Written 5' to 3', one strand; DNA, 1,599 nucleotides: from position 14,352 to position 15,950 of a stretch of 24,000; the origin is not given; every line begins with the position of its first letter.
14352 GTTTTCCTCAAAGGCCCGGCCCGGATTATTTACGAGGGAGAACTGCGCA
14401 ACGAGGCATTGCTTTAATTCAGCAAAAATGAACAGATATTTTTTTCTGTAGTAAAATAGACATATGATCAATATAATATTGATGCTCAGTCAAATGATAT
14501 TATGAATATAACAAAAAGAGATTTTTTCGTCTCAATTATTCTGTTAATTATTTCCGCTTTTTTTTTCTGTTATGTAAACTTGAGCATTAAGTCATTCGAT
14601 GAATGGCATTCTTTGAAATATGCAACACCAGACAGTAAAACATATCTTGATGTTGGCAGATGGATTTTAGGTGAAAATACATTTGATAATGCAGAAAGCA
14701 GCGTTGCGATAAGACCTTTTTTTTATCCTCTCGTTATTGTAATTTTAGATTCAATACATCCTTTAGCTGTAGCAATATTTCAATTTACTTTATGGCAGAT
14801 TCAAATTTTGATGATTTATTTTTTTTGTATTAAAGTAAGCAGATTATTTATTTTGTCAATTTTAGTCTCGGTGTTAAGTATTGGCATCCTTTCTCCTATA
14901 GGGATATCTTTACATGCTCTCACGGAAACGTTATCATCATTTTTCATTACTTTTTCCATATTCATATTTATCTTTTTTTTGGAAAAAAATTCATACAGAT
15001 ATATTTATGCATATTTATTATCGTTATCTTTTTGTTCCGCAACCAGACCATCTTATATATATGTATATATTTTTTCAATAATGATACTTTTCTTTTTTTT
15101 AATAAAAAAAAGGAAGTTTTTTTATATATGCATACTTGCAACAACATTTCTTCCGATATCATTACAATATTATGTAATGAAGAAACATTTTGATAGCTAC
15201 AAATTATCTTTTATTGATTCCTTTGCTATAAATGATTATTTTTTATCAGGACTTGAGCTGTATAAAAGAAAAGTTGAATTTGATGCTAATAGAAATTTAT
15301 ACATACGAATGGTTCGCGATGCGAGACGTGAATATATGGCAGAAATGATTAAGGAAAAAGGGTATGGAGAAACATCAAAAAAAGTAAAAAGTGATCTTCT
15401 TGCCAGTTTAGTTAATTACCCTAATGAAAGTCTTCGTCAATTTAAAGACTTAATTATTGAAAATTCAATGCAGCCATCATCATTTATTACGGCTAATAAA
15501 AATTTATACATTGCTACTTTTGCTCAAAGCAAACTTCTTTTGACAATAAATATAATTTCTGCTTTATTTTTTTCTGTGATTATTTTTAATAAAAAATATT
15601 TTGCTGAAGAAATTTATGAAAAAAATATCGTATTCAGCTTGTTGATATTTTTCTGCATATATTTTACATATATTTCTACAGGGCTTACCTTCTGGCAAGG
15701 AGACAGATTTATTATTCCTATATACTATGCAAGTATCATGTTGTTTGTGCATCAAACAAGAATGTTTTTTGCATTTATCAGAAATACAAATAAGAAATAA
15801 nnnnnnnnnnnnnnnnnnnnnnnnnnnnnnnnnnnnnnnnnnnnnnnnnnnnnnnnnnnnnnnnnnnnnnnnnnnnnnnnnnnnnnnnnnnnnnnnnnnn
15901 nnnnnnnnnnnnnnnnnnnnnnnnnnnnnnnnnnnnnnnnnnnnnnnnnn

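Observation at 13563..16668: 2-kb foreign cassette inserted at the dapF 3' end, leaving a diverged, decayed copy of the last ~124 codons next to dapA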

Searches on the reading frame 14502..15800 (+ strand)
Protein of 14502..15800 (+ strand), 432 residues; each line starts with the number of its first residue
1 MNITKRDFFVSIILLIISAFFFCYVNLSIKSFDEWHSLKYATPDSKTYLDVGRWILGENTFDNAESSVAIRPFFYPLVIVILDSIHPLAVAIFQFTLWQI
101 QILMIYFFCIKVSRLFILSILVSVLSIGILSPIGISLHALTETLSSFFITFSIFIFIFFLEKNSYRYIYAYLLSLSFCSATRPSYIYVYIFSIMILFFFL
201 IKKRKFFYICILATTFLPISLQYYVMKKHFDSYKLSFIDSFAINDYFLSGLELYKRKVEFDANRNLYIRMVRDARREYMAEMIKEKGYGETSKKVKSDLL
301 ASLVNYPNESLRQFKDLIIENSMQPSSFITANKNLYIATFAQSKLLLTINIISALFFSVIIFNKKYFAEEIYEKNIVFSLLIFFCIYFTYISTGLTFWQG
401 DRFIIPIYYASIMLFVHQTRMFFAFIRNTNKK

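Call 8: search_protein_families(library=pfam, proteins=[window:14502-15800:+], max_evalue=0.01)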
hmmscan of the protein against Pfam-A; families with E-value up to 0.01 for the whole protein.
window:14502-15800:+ (432 aa): 0 families

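Call 9: search_protein_families(library=ncbifam, proteins=[window:14502-15800:+], max_evalue=0.01)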
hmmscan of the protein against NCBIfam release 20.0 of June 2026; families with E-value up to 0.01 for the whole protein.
window:14502-15800:+ (432 aa): 0 families
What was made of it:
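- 14502..15800 (+): 432-aa polytopic membrane protein with a GT-C-fold glycosyltransferase structure ('MEM'), 26.8% GC. It has no Pfam or NCBIfam hit (calls 8, 9).
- On GT-C superfamily glycosyltransferase (MEM, 14502-15800): The window protein has no Pfam or NCBIfam hit (calls 8, 9).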

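Call 16: find_encoding_contigs(protein=window:14502-15797:+, flank=10000, max_places=10)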
Protein window:14502-15797:+ (432 aa): 2 contigs read that carry it; 1 place shown.
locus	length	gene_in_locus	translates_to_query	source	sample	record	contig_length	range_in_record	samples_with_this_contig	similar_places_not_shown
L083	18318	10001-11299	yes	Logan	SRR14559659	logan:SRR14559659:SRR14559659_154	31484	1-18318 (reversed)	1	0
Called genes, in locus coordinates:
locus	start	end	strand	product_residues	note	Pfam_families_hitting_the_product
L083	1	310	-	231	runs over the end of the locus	PF08889:WbqC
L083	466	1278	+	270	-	PF00106:adh_short, PF08659:KR (faint), PF13561:adh_short_C2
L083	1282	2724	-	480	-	PF00730:HhH-GPD, PF00633:HHH, PF03372:Exo_endo_phos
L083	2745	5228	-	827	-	PF17164:DUF5122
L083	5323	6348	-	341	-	PF00994:MoCF_biosynth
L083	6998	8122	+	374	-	-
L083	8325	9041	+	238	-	PF00535:Glycos_transf_2, PF10111:Glyco_tranf_2_2 (weak), PF13641:Glyco_tranf_2_3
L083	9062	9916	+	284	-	PF01678:DAP_epimerase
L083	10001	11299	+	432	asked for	-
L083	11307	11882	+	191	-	PF02353:CMAS (faint), PF13489:Methyltransf_23, PF13649:Methyltransf_25, PF13847:Methyltransf_31, PF08241:Methyltransf_11, PF08242:Methyltransf_12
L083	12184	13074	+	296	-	PF00701:DHDPS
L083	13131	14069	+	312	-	-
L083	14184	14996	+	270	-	PF01113:DapB_N, PF05173:DapB_C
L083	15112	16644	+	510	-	PF05362:Lon_C (weak), PF13541:ChlI, PF00493:MCM (faint), PF00158:Sigma54_activat (faint), PF01078:Mg_chelatase, PF07728:AAA_5, PF13335:Mg_chelatase_C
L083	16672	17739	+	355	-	PF01636:APH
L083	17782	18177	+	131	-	-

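Call 36: find_homologous_proteins(query=window:14502-15797:+, max_evalue=0.001)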
Query window:14502-15797:+ (432 aa): 14 proteins with E <= 0.001 among 8000 candidates.
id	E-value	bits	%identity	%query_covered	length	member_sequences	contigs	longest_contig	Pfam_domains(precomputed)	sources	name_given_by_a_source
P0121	1.7e-147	510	56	99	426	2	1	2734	-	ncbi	-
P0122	1.8e-144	500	58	98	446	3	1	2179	-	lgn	-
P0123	4.2e-144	499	55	99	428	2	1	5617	-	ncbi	-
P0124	1.6e-143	497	55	98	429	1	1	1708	-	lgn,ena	-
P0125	9.8e-143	495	54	100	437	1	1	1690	-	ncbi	-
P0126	1.0e-142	495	55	99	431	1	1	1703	-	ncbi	-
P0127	4.7e-140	486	57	99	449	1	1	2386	-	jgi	jgi:hypothetical protein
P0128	4.1e-139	483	55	98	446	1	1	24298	-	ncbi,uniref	ncbi:hypothetical protein [Candidatus Electronema sp. PJ]|uniref:hypothetical protein n=1 Tax=Candid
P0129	1.0e-136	475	53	99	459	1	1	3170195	-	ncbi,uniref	ncbi:MAG: hypothetical protein ACTFAL_08455 [Candidatus Electronema sp. V4]|uniref:hypothetical prot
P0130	5.2e-130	453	53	99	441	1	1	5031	-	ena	-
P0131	5.6e-100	354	44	95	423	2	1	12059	-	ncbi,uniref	ncbi:hypothetical protein [Candidatus Electronema sp. TJ]|uniref:hypothetical protein n=1 Tax=Candid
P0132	6.9e-91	324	43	94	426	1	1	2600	-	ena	-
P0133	3.2e-87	312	39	100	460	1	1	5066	-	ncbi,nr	ncbi:hypothetical protein VU06_00810 [Desulfobulbus sp. F3]|nr:hypothetical protein [Desulfobulbus s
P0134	1.3e-77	280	38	93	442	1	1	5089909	-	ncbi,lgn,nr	ncbi:MAG: hypothetical protein SD837_12530 [Candidatus Electrothrix scaldis]|nr:MAG: hypothetical pr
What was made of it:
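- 14502..15800 (+): Only 14 homologues were found by the word-index search, all from cable bacteria where a source is named, at 38-58% identity (call 36).
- The family is restricted to cable bacteria at 38% identity or above (call 36).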

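Call 38: find_encoding_contigs(protein=P0133, flank=7000, max_places=3)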
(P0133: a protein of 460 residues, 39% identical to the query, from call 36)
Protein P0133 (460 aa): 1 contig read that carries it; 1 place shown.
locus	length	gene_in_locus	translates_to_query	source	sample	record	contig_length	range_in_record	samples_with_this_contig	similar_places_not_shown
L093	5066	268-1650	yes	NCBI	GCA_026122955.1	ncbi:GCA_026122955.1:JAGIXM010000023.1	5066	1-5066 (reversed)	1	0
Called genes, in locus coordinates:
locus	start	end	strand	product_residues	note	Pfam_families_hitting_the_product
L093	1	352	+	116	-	?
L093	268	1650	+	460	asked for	-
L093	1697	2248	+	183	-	PF13489:Methyltransf_23, PF13847:Methyltransf_31 (faint), PF08241:Methyltransf_11, PF08242:Methyltransf_12, PF13649:Methyltransf_25 (weak)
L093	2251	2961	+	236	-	PF13641:Glyco_tranf_2_3, PF00535:Glycos_transf_2, PF10111:Glyco_tranf_2_2 (weak)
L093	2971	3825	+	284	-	PF01678:DAP_epimerase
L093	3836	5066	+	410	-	PF13231:PMT_2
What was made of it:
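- The cargo is a native cable-bacterial module, not foreign DNA (calls 36, 38). The cargo is only two metabolic genes, and they are also found in a different position next to GT2 (call 38).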

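Call 52: predict_structure(alignment_id=A1)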
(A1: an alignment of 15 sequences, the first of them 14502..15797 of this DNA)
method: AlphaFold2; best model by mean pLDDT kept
length: 432 residues; sequences in the alignment: 15
mean_pLDDT: 80.6   pTM: 0.85
mean pLDDT of the five models: 80.6, 80.6, 79.8, 77.2, 76.7
residues with pLDDT >= 90: 105; 70-90: 254; 50-70: 59; < 50: 14
segments of 3 or more residues with pLDDT < 50: 235-241, 394-398
pLDDT, mean of each block of 10 residues (from residue 1): 87 95 86 81 70 81 64 72 86 90 96 92 91 68 89 93 87 89 81 83 69 84 72 50 65 86 83 77 75 77 86 80 68 79 88 91 77 85 88 53 78 94 85 70
secondary structure, 60 per line:
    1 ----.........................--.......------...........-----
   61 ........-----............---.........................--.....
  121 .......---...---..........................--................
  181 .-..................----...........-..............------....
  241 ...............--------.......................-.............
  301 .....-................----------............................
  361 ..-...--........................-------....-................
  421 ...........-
elements in order: H5-29 H32-38 H45-55 H61-68 H74-85 H89-113 H116-127 H137-162 H165-181 H183-200 H205-215 H217-230 H237-255 H264-286 H288-305 H307-322 H333-362 H369-392 H400-403 H405-431
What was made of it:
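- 14502..15800 (+): The AF2 model has pLDDT 80.6 and pTM 0.85 and is all-helical (call 52).
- On GT-C superfamily glycosyltransferase (MEM, 14502-15800): The AF2 model has pLDDT 80.6 and pTM 0.85 (call 52).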

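Call 58: fold_search(model_id=the predicted structure, library=pdb)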
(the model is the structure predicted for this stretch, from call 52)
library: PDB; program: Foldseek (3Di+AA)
matches with E <= 10: 142; with E <= 0.001: 0
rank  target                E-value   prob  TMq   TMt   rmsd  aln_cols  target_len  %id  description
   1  5ogl_A                1.8e-02  1.00  0.46  0.31  13.9       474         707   14  Structure of bacterial oligosaccharyltransferase PglB in complex with an acceptor peptide and an lipid-linked oligosac (released 2017-10-25)
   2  8pn9_A                2.0e-02  1.00  0.45  0.32  14.4       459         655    9  Structure of human oligosaccharyltransferase OST-A complex bound to NGI-1 (released 2024-05-08)
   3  6gxc_A                2.4e-02  1.00  0.47  0.31  14.2       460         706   13  Bacterial oligosaccharyltransferase PglB in complex with an inhibitory peptide and a reactive lipid-linked oligosaccha (released 2018-11-14)
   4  9ub7_B                4.8e-02  0.99  0.41  0.44  14.8       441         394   13  Structure of glycosylphosphatidylinositol transamidase,state 1 (released 2026-04-08)
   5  9e61_B                7.6e-02  1.00  0.33  0.21   6.5       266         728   13  Cryo-EM structure of Saccharomyces cerevisiae Pmt4 apo form (released 2025-10-15)
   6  9e6i_B                8.6e-02  1.00  0.33  0.21   9.4       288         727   13  Cryo-EM structure of Saccharomyces cerevisiae Pmt4-Ccw5 complex (released 2025-10-15)
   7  6p25_B                1.0e-01  1.00  0.38  0.25   5.4       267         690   13  Structure of S. cerevisiae protein O-mannosyltransferase Pmt1-Pmt2 complex bound to the sugar donor and a peptide acce (released 2019-07-10)
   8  9e61_A                1.0e-01  1.00  0.33  0.21   6.5       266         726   13  Cryo-EM structure of Saccharomyces cerevisiae Pmt4 apo form (released 2025-10-15)
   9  6ftg_5                1.3e-01  0.97  0.41  0.30  14.4       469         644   11  Subtomogram average of OST-containing ribosome-translocon complexes from canine rough microsomal membranes (released 2018-03-21)
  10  6p25_A                1.7e-01  1.00  0.36  0.23   8.6       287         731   16  Structure of S. cerevisiae protein O-mannosyltransferase Pmt1-Pmt2 complex bound to the sugar donor and a peptide acce (released 2019-07-10)
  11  9i5k_A                2.1e-01  1.00  0.38  0.34   5.7       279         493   14  Structure of the Chaetomium thermophilum Pmt4 homodimer (C2 symmetry) (released 2025-12-24)
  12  9i5l_A                2.1e-01  1.00  0.38  0.25   5.7       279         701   14  Structure of the Chaetomium thermophilum Pmt4 homodimer (C1 symmetry) (released 2025-12-24)
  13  7wld_U                3.0e-01  0.82  0.38  0.39  13.5       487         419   12  Cryo-EM structure of the human glycosylphosphatidylinositol transamidase complex at 2.53 Angstrom resolution (released 2022-04-27)
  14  7w72_U                3.9e-01  0.69  0.37  0.38  15.5       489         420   13  Structure of a human glycosylphosphatidylinositol (GPI) transamidase (released 2022-02-16)
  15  6c26_A                4.4e-01  0.89  0.41  0.29  15.5       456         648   10  The Cryo-EM structure of a eukaryotic oligosaccharyl transferase complex (released 2018-01-31)
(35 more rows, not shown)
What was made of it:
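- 14502..15800 (+): The top Foldseek PDB hits are all GT-C enzymes (PglB, OST STT3, Pmt1/2/4, Emb, AftB), with probability about 1.0, E about 0.02 and TM 0.33-0.47 (call 58).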

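Call 68: find_related_loci(query=A1, collection=viral_contigs, flank=5000)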
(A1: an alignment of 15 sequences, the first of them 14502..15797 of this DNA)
Query A1 (432 aa) in viral_contigs; peptide patterns used: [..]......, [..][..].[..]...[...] (x = any residue, [..] = any of these).
94 stretches matched a pattern, but none encodes a relative of the query by tblastn (E <= 1e-3).
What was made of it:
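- There were no viral hits (call 68).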

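Call 69: search_protein_families(library=padloc, proteins=[window:14502-15797:+], max_evalue=0.01)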
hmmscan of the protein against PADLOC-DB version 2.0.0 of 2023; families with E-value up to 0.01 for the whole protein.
window:14502-15797:+ (432 aa): 0 families
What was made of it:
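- Tried and rejected: No relative was found in 2.9 million viral contigs (call 68), and there was no PADLOC hit for MEM (call 69).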

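Call 85: search_protein_representatives(alignment_id=A1)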
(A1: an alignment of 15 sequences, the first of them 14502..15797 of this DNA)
Query: 15 sequences, 436 profile positions. Proteins with E-value up to 0.001 (for the whole library): 777; up to 1e-10: 335; up to 1e-30: 26. The best 150 are listed.
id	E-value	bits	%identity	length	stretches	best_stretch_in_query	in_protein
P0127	2.1e-196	669.4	-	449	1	4-435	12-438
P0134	1.9e-170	583.9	-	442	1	4-434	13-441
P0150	1.2e-135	469.2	-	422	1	17-430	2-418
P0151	2.2e-133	461.7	-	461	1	8-429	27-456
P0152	2.7e-132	458.2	-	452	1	6-431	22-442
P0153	3.9e-85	302.7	-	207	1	225-435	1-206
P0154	6.9e-78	278.9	-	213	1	4-192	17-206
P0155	7.7e-57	209.5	-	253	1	198-434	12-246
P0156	7.0e-55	203.0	-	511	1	18-424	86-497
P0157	7.8e-55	202.9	-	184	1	225-411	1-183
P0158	1.9e-51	191.7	-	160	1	6-121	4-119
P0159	1.3e-48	182.4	-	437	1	12-432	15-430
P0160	5.4e-44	167.2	-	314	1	14-271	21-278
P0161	3.0e-43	164.7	-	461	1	11-420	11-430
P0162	9.6e-43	163.0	-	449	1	13-418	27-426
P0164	4.8e-39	150.9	-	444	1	12-428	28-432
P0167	1.1e-36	143.1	-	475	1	19-419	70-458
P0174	2.5e-30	122.1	-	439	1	31-418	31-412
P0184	4.9e-29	117.9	-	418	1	21-419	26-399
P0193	1.0e-27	113.5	-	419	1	9-417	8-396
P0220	2.0e-24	102.7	-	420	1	6-422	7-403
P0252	4.0e-22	95.1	-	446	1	11-422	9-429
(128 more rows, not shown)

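Call 86: search_protein_families(library=pfam, proteins=[P0156, P0159, P0161, P0164, P0167, P0174, P0184, P0193, P0220, P0252], max_evalue=0.01)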
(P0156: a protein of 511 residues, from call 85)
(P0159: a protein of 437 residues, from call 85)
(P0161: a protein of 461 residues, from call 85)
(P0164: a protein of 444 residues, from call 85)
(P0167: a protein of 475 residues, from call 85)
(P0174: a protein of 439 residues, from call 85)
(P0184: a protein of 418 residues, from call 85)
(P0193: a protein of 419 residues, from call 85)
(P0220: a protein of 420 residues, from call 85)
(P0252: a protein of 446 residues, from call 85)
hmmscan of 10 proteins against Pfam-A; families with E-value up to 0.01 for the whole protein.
P0156 (511 aa): 0 families

P0159 (437 aa): 1 family
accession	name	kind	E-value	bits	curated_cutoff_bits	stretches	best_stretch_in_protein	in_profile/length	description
PF13231.12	PMT_2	-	0.0017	19.1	26.1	1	91-219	22-152/160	Dolichyl-phosphate-mannose-protein mannosyltransferase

P0161 (461 aa): 0 families

P0164 (444 aa): 0 families

P0167 (475 aa): 0 families

P0174 (439 aa): 0 families

P0184 (418 aa): 0 families

P0193 (419 aa): 0 families

P0220 (420 aa): 1 family
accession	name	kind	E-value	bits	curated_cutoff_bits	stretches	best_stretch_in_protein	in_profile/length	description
PF13231.12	PMT_2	-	0.0052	17.4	26.1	1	69-216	3-150/160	Dolichyl-phosphate-mannose-protein mannosyltransferase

P0252 (446 aa): 1 family
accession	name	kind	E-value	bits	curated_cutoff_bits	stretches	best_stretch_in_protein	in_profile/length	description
PF13231.12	PMT_2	-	0.0016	19.2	26.1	1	92-212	26-145/160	Dolichyl-phosphate-mannose-protein mannosyltransferase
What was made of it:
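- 14502..15800 (+): Remote relatives give sub-threshold PMT_2 hits (call 86).
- On GT-C superfamily glycosyltransferase (MEM, 14502-15800): Three of ten remote relatives give sub-threshold PMT_2 hits (17-19 bits against a cut-off of 26.1; call 86).
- MEM has a GT-C fold (calls 52, 58, 86).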
